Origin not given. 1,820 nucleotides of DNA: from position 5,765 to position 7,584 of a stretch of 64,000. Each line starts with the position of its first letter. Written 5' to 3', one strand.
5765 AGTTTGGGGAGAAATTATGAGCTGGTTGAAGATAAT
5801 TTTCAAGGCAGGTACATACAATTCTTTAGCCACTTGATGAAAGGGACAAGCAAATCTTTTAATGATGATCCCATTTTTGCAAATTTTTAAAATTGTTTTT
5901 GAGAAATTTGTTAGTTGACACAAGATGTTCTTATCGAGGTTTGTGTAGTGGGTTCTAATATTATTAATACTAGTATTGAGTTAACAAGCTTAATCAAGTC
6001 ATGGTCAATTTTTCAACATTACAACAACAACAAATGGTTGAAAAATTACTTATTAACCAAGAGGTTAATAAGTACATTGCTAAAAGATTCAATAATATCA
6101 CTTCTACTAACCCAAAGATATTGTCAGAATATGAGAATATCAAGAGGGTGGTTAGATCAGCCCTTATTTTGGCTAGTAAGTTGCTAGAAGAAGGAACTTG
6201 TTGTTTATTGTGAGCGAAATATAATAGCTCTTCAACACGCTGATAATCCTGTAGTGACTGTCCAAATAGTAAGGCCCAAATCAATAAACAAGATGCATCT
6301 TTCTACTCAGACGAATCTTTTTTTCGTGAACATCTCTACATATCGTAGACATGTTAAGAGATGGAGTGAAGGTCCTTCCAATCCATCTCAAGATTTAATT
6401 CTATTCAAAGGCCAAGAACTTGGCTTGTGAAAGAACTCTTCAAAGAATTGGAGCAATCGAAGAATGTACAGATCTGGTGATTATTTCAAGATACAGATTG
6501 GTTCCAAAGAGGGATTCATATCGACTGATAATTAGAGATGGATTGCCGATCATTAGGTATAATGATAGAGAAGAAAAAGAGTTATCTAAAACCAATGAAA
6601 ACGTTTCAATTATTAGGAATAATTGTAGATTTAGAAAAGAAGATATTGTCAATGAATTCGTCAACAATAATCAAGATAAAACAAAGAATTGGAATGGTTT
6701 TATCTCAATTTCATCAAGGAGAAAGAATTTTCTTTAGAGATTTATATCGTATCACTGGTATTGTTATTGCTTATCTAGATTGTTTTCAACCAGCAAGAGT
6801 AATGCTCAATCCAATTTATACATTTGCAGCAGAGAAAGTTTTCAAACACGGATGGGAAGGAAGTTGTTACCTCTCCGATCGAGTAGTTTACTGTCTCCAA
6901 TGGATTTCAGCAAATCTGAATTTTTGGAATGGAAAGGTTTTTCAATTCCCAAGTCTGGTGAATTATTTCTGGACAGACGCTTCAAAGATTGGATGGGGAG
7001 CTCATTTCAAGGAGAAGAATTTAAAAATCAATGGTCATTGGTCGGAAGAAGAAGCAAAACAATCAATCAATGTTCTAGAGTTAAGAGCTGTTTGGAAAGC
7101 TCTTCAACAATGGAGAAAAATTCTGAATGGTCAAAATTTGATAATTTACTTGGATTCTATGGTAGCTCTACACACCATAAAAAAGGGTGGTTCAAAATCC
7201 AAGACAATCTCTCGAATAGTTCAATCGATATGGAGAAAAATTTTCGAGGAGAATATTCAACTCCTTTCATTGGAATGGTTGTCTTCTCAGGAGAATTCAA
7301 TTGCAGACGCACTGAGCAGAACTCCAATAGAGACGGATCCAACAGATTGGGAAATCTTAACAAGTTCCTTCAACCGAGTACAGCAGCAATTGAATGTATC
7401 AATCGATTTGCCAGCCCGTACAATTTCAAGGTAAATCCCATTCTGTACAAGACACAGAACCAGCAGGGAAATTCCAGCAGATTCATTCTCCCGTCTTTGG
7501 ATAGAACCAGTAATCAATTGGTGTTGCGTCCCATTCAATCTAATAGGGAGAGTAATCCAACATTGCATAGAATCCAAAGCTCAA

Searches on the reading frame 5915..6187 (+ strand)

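Call 25: search_protein_families(library=pfam, proteins=[window:5915-6187:+], max_evalue=0.1)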
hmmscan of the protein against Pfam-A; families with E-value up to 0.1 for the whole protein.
window:5915-6187:+ (90 aa): 2 families
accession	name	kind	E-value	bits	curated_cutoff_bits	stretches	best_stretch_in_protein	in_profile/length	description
PF07514.17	TraI_2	-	0.003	17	23.9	1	22-89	212-279/324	Putative helicase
PF23187.1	UBX7_N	-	0.05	14.2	27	1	31-68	25-62/110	UBX7 N-terminal domain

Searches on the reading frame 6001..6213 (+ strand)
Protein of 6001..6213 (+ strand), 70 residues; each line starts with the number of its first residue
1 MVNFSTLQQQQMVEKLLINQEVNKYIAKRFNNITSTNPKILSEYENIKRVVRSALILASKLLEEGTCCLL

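Call 25: search_protein_families(library=pfam, proteins=[window:6001-6213:+], max_evalue=0.1)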
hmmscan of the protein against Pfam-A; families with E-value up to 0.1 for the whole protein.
window:6001-6213:+ (70 aa): 1 family
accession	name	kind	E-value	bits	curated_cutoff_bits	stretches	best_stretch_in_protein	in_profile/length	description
PF04914.18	DltD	-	0.02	14.7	22.7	1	3-45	105-148/348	DltD protein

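Call 59: search_protein_families(library=pfam, proteins=[window:6001-6210:+], max_evalue=1)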
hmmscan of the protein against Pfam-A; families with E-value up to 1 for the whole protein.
seq(70 aa): 2 families
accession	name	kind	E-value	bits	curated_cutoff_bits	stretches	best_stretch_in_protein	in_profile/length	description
PF04914.18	DltD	-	0.02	14.7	22.7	1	3-45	105-148/348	DltD protein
PF19603.4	DUF6108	-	0.18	12.3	23.9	1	9-60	26-76/138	Family of unknown function (DUF6108)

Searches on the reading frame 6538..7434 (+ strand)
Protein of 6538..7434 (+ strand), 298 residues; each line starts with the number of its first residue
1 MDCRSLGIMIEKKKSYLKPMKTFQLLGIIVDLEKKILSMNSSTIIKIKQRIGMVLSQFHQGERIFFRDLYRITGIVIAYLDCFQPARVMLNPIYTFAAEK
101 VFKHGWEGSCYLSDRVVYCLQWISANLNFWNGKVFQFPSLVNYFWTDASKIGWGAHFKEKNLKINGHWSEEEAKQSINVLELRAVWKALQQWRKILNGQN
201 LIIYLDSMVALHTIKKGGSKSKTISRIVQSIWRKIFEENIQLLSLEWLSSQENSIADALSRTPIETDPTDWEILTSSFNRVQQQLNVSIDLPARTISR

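Call 25: search_protein_families(library=pfam, proteins=[window:6538-7434:+], max_evalue=0.1)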
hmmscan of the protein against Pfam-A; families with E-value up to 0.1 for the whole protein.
window:6538-7434:+ (298 aa): 5 families
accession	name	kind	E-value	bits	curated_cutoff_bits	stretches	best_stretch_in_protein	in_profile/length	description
PF17917.7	RT_RNaseH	-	2.5e-06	28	24.8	1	145-226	9-97/105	RNase H-like domain found in reverse transcriptase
PF00075.30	RNase_H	-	1.2e-05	25.9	25.8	1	145-247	7-118/141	RNase H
PF17919.7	RT_RNaseH_2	-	9.5e-05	22.8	29.8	1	144-203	33-100/100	RNase H-like domain found in reverse transcriptase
PF13456.12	RVT_3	-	0.00058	20.2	21.6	1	173-261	36-121/123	Reverse transcriptase-like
PF09262.17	PEX-1N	-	0.089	13.6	27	0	268-285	10-27/77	Peroxisome biogenesis factor 1, N-terminal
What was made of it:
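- On DIRS order (tyrosine-recombinase retrotransposons): RNase_H and RT_RNaseH domains are found in 6538-7431 (call 25).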

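Call 34: find_homologous_proteins(query=window:6538-7434:+, max_evalue=0.00001)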
Query window:6538-7434:+ (298 aa): 4 proteins with E <= 0.00001 among 713 candidates.
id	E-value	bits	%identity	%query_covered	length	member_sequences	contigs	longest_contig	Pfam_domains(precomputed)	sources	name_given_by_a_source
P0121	3.0e-41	160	58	45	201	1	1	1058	PF17917.8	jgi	jgi:hypothetical protein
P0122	1.2e-14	72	28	93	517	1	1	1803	PF00078.33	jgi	jgi:ribonuclease HI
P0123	5.7e-12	64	27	84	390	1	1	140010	PF00078.33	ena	-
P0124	9.5e-6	43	25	87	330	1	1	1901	PF00078.33,PF17917.8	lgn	-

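Call 45: find_related_loci(query=A3, collection=metagenome_contigs, flank=10000)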
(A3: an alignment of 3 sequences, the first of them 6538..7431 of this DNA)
Query A3 (298 aa) in metagenome_contigs; peptide patterns used: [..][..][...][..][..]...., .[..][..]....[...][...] (x = any residue, [..] = any of these).
95 stretches matched a pattern, but none encodes a relative of the query by tblastn (E <= 1e-3).
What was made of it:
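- Tried and rejected: A back-translated pol search of metagenomes confirmed no relatives (call 45).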

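Call 66: search_protein_representatives(protein=window:6538-7431:+)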
Query: 298 residues. Proteins with E-value up to 0.001 (for the whole library): 5777; up to 1e-10: 1233; up to 1e-30: 5. The best 150 are listed.
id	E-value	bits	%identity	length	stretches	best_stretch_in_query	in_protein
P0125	2.3e-104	365.2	59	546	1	3-286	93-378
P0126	3.6e-58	213.6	41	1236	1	7-290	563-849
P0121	9.5e-42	159.7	59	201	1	105-237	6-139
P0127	1.3e-32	129.7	32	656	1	3-281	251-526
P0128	1.5e-31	126.3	30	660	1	3-278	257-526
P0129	1.3e-30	123.2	31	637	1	4-276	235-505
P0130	4.0e-28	115.0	32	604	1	5-286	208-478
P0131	1.3e-27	113.2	61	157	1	164-260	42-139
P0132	2.2e-27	112.6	31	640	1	4-290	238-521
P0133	6.1e-27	111.1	29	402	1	4-282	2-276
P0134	6.4e-27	111.0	31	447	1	6-293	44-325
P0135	1.1e-26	110.3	35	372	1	62-283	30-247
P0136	2.4e-26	109.2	29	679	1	2-283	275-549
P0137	5.9e-26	107.9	32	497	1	2-283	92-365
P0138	6.3e-25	104.5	31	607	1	5-282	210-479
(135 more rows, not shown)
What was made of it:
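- The best are P0125 (59% identity) and the N. lovaniensis protein P0126 (41%) (call 66).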

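Call 67: find_encoding_contigs(protein=P0125, flank=10000, max_places=6)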
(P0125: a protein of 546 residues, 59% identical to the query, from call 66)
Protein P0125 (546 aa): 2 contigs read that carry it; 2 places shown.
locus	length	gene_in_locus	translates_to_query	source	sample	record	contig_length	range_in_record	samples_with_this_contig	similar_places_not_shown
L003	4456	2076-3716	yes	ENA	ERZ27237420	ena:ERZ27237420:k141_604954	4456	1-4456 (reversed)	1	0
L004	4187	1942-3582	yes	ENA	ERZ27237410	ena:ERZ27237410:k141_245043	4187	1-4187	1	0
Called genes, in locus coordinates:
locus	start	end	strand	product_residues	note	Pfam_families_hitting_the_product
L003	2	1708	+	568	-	?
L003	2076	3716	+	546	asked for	PF00078:RVT_1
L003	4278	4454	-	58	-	?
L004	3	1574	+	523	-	?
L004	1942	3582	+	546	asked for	PF00078:RVT_1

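Call 68: find_encoding_contigs(protein=P0126, flank=10000, max_places=6)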
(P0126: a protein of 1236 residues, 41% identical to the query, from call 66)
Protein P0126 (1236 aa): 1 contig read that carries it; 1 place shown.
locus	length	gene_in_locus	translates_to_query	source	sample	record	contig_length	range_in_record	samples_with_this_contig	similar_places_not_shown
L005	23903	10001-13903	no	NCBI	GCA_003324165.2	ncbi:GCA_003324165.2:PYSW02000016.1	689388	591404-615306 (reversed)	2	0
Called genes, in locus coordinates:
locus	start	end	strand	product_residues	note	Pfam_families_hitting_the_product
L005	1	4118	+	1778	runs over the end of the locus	-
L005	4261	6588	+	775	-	PF00578:AhpC-TSA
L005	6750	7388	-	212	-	PF01491:Frataxin_Cyay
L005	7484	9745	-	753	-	PF02204:VPS9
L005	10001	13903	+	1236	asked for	PF00078:RVT_1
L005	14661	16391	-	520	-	-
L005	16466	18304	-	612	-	PF01841:Transglut_core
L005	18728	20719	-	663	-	-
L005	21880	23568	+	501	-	-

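Call 69: search_protein_families(library=pfam, proteins=[P0125, P0126, P0127, P0128], max_evalue=0.01)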
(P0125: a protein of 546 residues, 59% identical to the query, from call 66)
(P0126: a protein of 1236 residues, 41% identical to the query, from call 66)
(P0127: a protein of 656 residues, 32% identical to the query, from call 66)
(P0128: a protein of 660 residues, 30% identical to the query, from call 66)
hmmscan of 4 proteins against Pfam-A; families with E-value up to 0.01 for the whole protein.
P0125 (546 aa): 3 families
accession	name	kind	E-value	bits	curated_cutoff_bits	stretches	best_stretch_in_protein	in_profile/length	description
PF00078.32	RVT_1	-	2.7e-17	63.6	29.6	1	2-119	73-204/205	Reverse transcriptase (RNA-dependent DNA polymerase)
PF17917.7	RT_RNaseH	-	3.3e-05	24.4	24.8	1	236-317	9-97/105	RNase H-like domain found in reverse transcriptase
PF13456.12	RVT_3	-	0.00057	20.2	21.6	1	267-352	39-121/123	Reverse transcriptase-like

P0126 (1236 aa): 3 families
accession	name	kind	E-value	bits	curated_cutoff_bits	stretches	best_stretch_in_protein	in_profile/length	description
PF00078.32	RVT_1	-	1.5e-12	48.1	29.6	1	418-540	1-159/205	Reverse transcriptase (RNA-dependent DNA polymerase)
PF13456.12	RVT_3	-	4.2e-05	23.9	21.6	1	729-818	35-121/123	Reverse transcriptase-like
PF00589.27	Phage_integrase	-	0.00025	21.3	27.1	1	1073-1215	27-160/172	Phage integrase family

P0127 (656 aa): 4 families
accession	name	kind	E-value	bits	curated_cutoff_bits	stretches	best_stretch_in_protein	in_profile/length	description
PF00078.32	RVT_1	-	2.4e-17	63.8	29.6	1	115-277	2-204/205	Reverse transcriptase (RNA-dependent DNA polymerase)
PF17917.7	RT_RNaseH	-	2.1e-06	28.3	24.8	1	392-459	7-82/105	RNase H-like domain found in reverse transcriptase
PF17919.7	RT_RNaseH_2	-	8.6e-06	26.2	29.8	1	391-451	31-99/100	RNase H-like domain found in reverse transcriptase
PF05869.16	Dam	-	3.1e-05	24.2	28.1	1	516-597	12-88/169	DNA N-6-adenine-methyltransferase (Dam)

P0128 (660 aa): 2 families
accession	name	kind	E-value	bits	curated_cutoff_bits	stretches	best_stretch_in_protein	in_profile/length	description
PF00078.32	RVT_1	-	5.4e-13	49.6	29.6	1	163-283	69-204/205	Reverse transcriptase (RNA-dependent DNA polymerase)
PF05869.16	Dam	-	1.4e-06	28.5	28.1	1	518-617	11-108/169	DNA N-6-adenine-methyltransferase (Dam)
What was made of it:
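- P0126 carries RVT_1 and Phage_integrase domains (call 69).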

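Call 79: list_cluster_members(proteins=[P0126, P0125])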
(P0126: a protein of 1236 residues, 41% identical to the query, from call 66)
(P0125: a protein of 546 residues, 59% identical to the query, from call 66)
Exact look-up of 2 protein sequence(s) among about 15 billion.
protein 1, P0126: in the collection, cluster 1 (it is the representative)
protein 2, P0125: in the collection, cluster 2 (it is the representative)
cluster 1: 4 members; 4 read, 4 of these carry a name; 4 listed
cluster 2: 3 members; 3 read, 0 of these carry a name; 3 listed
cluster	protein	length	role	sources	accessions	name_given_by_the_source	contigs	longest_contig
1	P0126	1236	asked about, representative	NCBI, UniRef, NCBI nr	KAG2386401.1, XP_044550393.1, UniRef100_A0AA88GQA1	hypothetical protein C9374_002847 [Naegleria lovaniensis] | Uncharacterized protein n=1 Tax=Naegleria lovaniensis TaxID=51637 RepID=A0AA88GQA1_NAELO | uncharacterized protein C9374_002847 [Naegleria lovaniensis]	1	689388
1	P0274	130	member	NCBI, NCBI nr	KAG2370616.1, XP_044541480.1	hypothetical protein C9374_014736 [Naegleria lovaniensis] | uncharacterized protein C9374_014736 [Naegleria lovaniensis]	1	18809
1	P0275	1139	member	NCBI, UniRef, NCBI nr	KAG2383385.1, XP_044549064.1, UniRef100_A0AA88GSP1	hypothetical protein C9374_004722 [Naegleria lovaniensis] | Uncharacterized protein n=1 Tax=Naegleria lovaniensis TaxID=51637 RepID=A0AA88GSP1_NAELO | uncharacterized protein C9374_004722 [Naegleria lovaniensis]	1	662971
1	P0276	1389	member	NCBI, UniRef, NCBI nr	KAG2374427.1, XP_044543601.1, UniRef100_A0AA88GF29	hypothetical protein C9374_010711 [Naegleria lovaniensis] | Uncharacterized protein n=2 Tax=Naegleria lovaniensis TaxID=51637 RepID=A0AA88GF29_NAELO | uncharacterized protein C9374_010711 [Naegleria lovaniensis]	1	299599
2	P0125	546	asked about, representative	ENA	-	-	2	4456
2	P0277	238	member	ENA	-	-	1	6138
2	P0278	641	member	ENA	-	-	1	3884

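Call 80: find_encoding_contigs(protein=P0277, flank=10000, max_places=4)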
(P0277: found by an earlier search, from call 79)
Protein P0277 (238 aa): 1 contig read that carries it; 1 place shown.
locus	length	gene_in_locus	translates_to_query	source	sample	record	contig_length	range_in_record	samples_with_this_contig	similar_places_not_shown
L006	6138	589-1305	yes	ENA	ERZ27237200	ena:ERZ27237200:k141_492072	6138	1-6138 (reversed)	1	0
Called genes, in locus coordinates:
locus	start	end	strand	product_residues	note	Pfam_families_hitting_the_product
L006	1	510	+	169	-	?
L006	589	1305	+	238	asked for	PF00078:RVT_1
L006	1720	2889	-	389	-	-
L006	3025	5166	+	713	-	PF02992:Transposase_21, PF06869:DUF1258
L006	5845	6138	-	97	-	?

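Call 81: find_encoding_contigs(protein=P0278, flank=10000, max_places=4)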
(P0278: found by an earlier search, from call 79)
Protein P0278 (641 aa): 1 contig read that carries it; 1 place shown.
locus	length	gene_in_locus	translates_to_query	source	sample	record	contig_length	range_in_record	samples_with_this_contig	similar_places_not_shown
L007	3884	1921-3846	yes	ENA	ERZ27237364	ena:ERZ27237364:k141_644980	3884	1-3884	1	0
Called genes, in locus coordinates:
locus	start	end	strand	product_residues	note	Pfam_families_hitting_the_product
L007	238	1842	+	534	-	PF20713:DUF6826 (weak), PF00069:Pkinase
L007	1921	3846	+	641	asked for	PF00078:RVT_1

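Call 82: find_encoding_contigs(protein=P0276, flank=6000, max_places=4)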
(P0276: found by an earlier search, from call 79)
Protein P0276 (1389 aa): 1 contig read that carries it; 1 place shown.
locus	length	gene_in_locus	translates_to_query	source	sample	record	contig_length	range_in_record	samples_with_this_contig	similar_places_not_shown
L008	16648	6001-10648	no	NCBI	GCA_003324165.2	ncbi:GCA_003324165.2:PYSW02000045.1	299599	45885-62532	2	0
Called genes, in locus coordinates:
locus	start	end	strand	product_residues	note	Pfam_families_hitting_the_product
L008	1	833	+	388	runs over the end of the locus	PF01926:MMR_HSR1, PF02421:FeoB_N (weak), PF06071:YchF-GTPase_C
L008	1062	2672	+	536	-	-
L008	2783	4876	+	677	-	PF06978:POP1_N, PF22770:POP1_C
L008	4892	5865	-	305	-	-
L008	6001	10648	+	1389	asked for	PF00078:RVT_1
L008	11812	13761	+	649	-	PF02765:POT1 (faint)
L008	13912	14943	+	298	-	-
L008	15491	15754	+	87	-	-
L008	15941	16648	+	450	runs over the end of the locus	PF23598:LRR_14 (weak), PF12799:LRR_4 (faint), PF13516:LRR_6 (weak)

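Call 83: find_encoding_contigs(protein=P0275, flank=6000, max_places=4)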
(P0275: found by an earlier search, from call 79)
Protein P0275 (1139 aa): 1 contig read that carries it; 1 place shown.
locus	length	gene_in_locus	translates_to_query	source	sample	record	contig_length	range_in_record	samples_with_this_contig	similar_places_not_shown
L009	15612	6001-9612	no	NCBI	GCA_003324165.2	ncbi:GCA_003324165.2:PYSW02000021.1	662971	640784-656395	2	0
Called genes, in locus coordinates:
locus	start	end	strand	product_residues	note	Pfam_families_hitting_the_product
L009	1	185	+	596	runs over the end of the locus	PF00134:Cyclin_N, PF02984:Cyclin_C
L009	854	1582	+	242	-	PF01161:PBP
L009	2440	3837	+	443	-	-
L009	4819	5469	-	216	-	-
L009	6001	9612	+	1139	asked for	PF00078:RVT_1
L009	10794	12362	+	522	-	-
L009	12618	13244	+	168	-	PF07714:PK_Tyr_Ser-Thr, PF00069:Pkinase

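Call 94: find_encoding_contigs(protein=P0274, flank=10000, max_places=4)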
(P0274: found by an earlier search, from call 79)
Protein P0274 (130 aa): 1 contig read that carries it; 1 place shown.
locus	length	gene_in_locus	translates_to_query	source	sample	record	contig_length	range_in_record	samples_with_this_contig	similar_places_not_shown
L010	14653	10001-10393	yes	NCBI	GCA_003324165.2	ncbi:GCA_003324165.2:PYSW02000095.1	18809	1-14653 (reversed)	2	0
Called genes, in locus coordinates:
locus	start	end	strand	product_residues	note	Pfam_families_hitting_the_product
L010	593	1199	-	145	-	PF03871:RNA_pol_Rpb5_N (weak), PF01191:RNA_pol_Rpb5_C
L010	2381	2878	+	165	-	PF06071:YchF-GTPase_C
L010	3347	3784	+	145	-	-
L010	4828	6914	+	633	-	PF06978:POP1_N, PF22770:POP1_C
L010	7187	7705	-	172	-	-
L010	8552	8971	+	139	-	-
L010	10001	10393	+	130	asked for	-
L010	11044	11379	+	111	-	-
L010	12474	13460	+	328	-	-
